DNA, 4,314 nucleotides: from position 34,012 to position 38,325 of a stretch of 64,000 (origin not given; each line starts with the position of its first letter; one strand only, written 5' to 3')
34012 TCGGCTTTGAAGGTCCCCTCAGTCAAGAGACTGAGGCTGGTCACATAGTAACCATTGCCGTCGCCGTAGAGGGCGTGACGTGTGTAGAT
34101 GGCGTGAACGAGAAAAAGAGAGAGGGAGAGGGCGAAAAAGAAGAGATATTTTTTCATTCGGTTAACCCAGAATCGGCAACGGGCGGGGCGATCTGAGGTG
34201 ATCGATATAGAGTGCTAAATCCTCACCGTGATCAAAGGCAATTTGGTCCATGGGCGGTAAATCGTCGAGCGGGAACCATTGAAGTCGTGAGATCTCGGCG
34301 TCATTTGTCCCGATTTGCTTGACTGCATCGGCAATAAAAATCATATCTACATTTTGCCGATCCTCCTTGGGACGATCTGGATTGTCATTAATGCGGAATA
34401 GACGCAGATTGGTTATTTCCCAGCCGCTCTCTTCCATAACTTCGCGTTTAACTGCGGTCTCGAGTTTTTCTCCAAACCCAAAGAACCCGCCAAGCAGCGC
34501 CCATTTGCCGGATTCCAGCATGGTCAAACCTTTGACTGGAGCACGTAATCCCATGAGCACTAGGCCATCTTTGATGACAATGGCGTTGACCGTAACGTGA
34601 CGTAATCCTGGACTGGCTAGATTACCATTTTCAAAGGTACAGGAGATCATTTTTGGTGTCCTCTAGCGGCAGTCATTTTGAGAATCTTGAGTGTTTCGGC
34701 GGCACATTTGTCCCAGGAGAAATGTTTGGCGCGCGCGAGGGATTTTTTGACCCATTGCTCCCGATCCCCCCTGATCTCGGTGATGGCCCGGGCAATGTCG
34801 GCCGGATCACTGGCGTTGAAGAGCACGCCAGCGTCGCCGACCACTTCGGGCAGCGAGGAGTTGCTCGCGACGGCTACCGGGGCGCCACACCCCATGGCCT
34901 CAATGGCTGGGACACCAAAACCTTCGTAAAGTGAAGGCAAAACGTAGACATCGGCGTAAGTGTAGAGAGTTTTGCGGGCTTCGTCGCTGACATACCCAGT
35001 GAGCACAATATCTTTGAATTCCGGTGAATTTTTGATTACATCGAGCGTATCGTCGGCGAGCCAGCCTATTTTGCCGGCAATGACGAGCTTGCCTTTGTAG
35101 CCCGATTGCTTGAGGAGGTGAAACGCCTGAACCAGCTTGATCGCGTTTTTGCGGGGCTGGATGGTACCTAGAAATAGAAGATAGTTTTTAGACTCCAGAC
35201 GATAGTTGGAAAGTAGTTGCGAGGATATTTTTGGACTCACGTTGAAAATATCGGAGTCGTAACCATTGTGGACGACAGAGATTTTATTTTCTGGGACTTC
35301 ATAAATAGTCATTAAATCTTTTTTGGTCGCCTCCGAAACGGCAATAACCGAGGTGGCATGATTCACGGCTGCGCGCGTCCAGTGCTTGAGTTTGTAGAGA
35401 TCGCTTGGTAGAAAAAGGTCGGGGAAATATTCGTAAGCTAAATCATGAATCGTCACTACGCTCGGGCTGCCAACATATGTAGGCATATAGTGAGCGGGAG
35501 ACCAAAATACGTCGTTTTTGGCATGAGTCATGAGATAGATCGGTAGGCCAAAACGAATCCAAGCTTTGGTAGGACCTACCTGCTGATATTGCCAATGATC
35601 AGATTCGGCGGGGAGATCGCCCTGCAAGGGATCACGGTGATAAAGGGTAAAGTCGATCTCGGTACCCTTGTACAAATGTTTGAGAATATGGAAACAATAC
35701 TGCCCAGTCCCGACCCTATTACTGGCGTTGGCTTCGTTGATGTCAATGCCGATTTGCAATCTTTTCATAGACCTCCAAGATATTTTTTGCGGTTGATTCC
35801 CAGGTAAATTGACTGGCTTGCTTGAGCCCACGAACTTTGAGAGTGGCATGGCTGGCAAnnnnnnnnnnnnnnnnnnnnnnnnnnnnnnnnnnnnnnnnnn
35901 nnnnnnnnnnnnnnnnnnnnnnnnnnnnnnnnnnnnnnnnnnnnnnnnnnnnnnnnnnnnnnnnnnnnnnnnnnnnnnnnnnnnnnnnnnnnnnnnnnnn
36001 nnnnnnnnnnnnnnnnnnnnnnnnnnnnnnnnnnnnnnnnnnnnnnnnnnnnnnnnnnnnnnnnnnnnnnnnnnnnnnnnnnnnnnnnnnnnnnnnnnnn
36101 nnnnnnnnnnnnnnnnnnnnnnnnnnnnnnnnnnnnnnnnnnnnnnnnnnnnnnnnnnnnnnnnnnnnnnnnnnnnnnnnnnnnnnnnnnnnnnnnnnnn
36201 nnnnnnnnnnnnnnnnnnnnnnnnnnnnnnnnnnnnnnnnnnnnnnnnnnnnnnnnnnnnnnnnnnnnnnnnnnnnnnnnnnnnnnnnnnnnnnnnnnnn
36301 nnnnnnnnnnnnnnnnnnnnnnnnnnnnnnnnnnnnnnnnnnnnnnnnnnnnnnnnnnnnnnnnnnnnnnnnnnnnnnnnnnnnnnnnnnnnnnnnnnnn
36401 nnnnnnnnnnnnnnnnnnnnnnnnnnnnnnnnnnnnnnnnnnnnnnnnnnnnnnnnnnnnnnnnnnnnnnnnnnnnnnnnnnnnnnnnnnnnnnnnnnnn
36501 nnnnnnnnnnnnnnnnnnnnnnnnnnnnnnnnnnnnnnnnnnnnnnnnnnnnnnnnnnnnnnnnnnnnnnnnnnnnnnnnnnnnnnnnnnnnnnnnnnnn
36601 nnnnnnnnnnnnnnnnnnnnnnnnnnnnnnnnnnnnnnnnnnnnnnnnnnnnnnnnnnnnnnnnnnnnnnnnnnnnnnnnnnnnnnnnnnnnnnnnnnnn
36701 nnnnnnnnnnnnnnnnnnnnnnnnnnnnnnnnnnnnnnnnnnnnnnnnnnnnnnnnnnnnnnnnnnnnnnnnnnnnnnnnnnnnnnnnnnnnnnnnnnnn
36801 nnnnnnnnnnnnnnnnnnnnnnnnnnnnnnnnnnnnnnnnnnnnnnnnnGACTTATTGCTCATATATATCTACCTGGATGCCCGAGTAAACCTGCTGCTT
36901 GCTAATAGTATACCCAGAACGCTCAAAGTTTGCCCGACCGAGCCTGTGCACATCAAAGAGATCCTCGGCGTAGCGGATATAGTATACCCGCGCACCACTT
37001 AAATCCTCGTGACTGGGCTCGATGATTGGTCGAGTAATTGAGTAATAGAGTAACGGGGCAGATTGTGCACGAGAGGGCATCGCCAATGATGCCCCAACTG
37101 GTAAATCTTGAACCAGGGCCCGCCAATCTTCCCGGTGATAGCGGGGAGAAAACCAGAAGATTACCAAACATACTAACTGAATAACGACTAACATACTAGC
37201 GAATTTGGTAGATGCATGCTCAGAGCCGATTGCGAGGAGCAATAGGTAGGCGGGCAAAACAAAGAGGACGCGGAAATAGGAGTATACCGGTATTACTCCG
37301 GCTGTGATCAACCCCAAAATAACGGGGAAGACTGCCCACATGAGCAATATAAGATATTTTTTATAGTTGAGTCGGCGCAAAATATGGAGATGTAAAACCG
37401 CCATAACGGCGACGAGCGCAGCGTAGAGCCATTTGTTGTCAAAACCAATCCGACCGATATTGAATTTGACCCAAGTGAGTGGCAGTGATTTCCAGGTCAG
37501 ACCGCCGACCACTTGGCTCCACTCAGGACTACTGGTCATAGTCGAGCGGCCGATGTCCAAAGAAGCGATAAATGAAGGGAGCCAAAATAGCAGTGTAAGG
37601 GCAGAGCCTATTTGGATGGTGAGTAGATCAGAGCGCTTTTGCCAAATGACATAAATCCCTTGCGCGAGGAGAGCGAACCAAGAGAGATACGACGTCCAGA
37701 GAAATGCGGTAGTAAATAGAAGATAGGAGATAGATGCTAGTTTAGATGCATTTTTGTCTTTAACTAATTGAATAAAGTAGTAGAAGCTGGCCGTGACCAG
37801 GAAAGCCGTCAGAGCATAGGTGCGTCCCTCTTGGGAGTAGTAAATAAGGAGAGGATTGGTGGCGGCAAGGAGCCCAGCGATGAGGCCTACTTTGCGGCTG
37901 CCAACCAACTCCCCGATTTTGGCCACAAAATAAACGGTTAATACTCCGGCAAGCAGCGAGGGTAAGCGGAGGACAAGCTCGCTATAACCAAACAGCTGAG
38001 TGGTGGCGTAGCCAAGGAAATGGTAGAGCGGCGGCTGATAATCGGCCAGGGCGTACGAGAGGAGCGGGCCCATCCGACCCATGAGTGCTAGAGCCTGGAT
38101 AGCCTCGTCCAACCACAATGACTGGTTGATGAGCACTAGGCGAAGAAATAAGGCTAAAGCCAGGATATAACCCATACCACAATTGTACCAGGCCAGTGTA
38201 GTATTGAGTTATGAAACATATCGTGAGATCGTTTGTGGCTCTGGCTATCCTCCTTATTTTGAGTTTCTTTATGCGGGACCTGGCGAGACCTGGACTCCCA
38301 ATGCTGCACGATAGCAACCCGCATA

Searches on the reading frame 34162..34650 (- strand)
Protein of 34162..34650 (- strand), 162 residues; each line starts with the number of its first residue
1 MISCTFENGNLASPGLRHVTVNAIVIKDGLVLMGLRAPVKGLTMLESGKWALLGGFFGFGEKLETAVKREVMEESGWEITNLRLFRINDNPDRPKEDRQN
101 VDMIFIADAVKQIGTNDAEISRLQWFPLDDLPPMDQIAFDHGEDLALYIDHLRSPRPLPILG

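Call 8: search_protein_families(library=pfam, proteins=[window:34162-34650:-], max_evalue=0.0001)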
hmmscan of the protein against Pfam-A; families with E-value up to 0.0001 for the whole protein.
window:34162-34650:- (162 aa): 1 family
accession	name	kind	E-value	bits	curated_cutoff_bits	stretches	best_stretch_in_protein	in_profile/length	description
PF00293.34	NUDIX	-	2.1e-15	57.4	21.1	1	17-135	2-121/134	NUDIX domain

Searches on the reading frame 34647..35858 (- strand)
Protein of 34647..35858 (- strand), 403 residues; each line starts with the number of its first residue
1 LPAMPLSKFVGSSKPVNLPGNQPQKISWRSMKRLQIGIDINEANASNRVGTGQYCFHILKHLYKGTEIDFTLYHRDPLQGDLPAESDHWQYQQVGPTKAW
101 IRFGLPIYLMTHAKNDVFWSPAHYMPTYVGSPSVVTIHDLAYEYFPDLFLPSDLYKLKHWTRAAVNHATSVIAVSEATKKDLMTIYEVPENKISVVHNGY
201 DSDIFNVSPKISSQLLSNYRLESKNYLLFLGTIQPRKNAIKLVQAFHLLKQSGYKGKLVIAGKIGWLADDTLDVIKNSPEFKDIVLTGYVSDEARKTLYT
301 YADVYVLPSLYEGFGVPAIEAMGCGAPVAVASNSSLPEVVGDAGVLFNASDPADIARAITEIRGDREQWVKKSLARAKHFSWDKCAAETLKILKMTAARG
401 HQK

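Call 8: search_protein_families(library=pfam, proteins=[window:34647-35858:-], max_evalue=0.0001)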
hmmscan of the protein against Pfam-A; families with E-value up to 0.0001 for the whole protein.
window:34647-35858:- (403 aa): 5 families
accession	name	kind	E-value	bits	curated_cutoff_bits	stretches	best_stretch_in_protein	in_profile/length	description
PF00534.26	Glycos_transf_1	-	5.5e-28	98.1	26.4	1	222-366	13-159/172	Glycosyl transferases group 1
PF13692.12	Glyco_trans_1_4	-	1.8e-24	87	27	1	225-362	2-139/142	Glycosyl transferases group 1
PF13439.12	Glyco_transf_4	-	2.3e-13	50.9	28.5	1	128-203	94-169/170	Glycosyltransferase Family 4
PF20706.3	GT4-conflict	-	1.2e-10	41.4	26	1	221-378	194-351/385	Family 4 Glycosyltransferase in conflict systems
PF13579.12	Glyco_trans_4_4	-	1.8e-05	25.5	29.7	1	130-199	94-158/158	Glycosyl transferase 4-like domain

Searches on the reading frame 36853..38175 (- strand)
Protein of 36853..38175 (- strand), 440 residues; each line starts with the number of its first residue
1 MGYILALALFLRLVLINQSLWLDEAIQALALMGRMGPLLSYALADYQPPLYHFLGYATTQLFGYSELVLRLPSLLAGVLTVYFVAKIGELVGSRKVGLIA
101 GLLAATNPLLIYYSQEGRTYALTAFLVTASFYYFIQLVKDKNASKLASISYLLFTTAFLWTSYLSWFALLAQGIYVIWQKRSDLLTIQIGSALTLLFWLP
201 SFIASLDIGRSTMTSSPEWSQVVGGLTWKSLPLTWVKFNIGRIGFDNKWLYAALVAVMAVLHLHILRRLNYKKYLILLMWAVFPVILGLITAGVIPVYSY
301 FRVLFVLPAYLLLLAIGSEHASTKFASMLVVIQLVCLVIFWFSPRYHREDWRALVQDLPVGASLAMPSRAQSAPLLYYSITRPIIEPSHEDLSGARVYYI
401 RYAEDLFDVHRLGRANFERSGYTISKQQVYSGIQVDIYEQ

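Call 8: search_protein_families(library=pfam, proteins=[window:36853-38175:-], max_evalue=0.0001)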
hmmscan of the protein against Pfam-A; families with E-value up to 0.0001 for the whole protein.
window:36853-38175:- (440 aa): 1 family
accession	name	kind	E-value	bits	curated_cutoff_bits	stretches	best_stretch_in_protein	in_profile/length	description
PF13231.12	PMT_2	-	4.7e-12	46.8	26.1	1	47-197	2-149/160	Dolichyl-phosphate-mannose-protein mannosyltransferase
